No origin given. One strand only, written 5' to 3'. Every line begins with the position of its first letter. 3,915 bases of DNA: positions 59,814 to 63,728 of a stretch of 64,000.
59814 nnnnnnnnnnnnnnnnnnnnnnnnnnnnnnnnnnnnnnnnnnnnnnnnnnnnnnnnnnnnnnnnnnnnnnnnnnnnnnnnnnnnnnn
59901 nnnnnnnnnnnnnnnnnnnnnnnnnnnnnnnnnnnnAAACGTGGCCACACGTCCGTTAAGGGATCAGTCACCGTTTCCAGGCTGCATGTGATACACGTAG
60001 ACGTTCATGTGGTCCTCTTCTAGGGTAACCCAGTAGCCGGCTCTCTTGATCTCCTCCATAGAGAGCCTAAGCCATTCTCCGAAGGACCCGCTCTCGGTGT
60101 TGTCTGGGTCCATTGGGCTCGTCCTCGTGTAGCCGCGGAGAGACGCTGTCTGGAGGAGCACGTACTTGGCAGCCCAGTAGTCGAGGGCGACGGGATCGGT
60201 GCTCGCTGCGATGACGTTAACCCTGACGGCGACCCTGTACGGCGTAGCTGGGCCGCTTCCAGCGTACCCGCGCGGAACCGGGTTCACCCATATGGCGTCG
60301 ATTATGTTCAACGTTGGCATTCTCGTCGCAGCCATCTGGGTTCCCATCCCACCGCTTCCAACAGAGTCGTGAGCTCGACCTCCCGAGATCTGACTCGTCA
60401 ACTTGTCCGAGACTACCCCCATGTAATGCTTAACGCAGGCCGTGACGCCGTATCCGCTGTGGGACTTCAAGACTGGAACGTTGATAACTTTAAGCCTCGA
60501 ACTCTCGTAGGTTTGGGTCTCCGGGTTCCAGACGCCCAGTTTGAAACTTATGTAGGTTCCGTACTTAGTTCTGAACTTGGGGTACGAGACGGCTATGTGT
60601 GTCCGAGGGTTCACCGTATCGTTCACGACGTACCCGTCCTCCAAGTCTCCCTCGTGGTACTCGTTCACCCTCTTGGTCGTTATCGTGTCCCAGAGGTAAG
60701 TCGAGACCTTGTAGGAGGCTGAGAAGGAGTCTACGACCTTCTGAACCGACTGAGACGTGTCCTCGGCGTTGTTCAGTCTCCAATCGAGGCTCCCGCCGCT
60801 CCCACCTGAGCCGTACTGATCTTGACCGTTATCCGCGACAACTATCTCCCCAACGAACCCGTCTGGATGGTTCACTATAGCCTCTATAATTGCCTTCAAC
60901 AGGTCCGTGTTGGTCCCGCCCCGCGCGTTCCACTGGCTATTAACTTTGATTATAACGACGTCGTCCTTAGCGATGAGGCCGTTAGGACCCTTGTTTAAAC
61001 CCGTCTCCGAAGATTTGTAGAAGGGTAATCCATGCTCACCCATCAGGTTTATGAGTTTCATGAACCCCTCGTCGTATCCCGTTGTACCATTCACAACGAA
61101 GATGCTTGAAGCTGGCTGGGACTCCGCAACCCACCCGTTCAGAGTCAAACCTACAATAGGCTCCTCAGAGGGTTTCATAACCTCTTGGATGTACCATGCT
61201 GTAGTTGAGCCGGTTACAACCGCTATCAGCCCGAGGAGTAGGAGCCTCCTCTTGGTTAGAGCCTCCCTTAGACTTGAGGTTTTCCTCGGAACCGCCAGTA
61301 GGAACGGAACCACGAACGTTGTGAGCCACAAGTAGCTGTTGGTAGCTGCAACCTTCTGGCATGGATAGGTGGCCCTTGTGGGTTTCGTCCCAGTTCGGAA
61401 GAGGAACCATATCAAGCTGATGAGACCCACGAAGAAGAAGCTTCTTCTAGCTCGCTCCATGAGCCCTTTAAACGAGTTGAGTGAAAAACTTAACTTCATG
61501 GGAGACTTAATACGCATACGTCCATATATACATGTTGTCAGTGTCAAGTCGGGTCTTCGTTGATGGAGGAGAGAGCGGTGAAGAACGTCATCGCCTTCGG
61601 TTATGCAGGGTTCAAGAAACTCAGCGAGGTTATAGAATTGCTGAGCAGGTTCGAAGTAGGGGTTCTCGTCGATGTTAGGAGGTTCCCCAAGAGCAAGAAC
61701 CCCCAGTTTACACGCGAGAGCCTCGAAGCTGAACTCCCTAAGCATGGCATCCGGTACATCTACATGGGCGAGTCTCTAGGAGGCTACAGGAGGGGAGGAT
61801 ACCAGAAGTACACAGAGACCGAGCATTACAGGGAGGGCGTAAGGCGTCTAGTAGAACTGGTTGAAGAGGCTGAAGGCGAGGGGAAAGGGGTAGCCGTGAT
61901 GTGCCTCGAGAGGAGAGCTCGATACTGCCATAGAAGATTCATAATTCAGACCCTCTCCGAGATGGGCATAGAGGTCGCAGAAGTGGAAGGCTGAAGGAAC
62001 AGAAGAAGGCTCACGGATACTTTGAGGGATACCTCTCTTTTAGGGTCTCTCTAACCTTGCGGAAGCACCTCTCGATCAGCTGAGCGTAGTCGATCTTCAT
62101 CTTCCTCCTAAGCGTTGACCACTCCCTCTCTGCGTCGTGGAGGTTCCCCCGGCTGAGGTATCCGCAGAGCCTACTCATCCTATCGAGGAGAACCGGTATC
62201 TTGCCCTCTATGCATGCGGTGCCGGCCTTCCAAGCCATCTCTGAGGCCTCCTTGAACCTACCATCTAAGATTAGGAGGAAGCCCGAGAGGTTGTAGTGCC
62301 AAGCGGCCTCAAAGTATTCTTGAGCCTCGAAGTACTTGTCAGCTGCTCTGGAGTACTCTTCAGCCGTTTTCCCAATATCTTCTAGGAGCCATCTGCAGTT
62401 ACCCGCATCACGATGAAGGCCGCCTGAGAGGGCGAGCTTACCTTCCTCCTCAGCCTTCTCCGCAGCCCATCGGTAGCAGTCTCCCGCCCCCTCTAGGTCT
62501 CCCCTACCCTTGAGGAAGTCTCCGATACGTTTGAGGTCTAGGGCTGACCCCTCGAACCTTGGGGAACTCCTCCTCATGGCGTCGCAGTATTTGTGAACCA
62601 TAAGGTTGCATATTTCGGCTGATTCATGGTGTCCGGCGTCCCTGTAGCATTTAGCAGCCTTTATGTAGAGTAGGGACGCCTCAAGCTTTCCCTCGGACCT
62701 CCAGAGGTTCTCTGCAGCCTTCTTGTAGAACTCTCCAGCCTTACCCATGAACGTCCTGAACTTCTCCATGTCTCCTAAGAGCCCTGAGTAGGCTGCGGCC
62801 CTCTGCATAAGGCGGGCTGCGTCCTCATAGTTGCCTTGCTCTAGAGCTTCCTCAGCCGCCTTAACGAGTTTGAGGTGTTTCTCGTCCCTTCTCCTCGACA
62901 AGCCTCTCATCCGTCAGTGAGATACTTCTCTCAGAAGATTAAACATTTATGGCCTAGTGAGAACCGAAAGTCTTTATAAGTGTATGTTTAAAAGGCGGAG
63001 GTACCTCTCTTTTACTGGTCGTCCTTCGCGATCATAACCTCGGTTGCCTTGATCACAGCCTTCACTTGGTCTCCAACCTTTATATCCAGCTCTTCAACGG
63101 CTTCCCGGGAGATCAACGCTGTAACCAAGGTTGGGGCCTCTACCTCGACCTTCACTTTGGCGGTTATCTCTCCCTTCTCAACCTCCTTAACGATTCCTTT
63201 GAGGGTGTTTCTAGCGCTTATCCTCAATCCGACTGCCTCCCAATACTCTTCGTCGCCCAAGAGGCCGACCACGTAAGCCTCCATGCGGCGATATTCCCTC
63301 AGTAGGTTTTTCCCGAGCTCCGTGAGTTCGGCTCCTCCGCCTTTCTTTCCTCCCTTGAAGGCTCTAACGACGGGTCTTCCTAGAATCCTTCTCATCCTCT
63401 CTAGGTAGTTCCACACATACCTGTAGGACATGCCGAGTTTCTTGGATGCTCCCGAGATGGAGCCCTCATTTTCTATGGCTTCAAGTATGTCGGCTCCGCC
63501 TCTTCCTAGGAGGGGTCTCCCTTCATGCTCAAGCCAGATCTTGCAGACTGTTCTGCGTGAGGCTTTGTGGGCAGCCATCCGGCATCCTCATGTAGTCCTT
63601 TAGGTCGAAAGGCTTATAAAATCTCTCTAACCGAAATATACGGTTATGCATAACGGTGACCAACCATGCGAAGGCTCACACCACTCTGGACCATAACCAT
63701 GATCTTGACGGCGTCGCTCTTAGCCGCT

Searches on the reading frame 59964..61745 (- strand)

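Call 68: search_protein_families(library=pfam, max_evalue=0.00001, proteins=[window:59964-61745:-])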
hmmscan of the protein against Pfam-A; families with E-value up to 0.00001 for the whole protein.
window:59964-61745:- (593 aa): 1 family
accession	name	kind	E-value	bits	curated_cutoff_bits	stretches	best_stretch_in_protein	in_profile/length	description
PF04015.17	DUF362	-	8.6e-18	65.5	24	1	420-526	102-199/200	Domain of unknown function (DUF362)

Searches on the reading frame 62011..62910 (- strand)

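Call 68: search_protein_families(library=pfam, max_evalue=0.00001, proteins=[window:62011-62910:-])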
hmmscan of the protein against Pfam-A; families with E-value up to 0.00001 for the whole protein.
window:62011-62910:- (299 aa): 1 family
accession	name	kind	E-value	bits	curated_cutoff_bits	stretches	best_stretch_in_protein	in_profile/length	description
PF14938.12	SNAP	-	7.9e-11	42.4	25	1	26-196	29-188/282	Soluble NSF attachment protein, SNAP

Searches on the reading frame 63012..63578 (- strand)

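Call 68: search_protein_families(library=pfam, max_evalue=0.00001, proteins=[window:63012-63578:-])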
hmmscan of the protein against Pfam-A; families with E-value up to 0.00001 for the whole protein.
window:63012-63578:- (188 aa): 2 families
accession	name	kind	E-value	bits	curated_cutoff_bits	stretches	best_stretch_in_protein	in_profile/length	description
PF03459.23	TOBE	-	2.1e-14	53.9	22.3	1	121-183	2-64/64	TOBE domain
PF00126.33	HTH_1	-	1e-06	29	26.6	1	31-89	6-59/60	Bacterial regulatory helix-turn-helix protein, lysR family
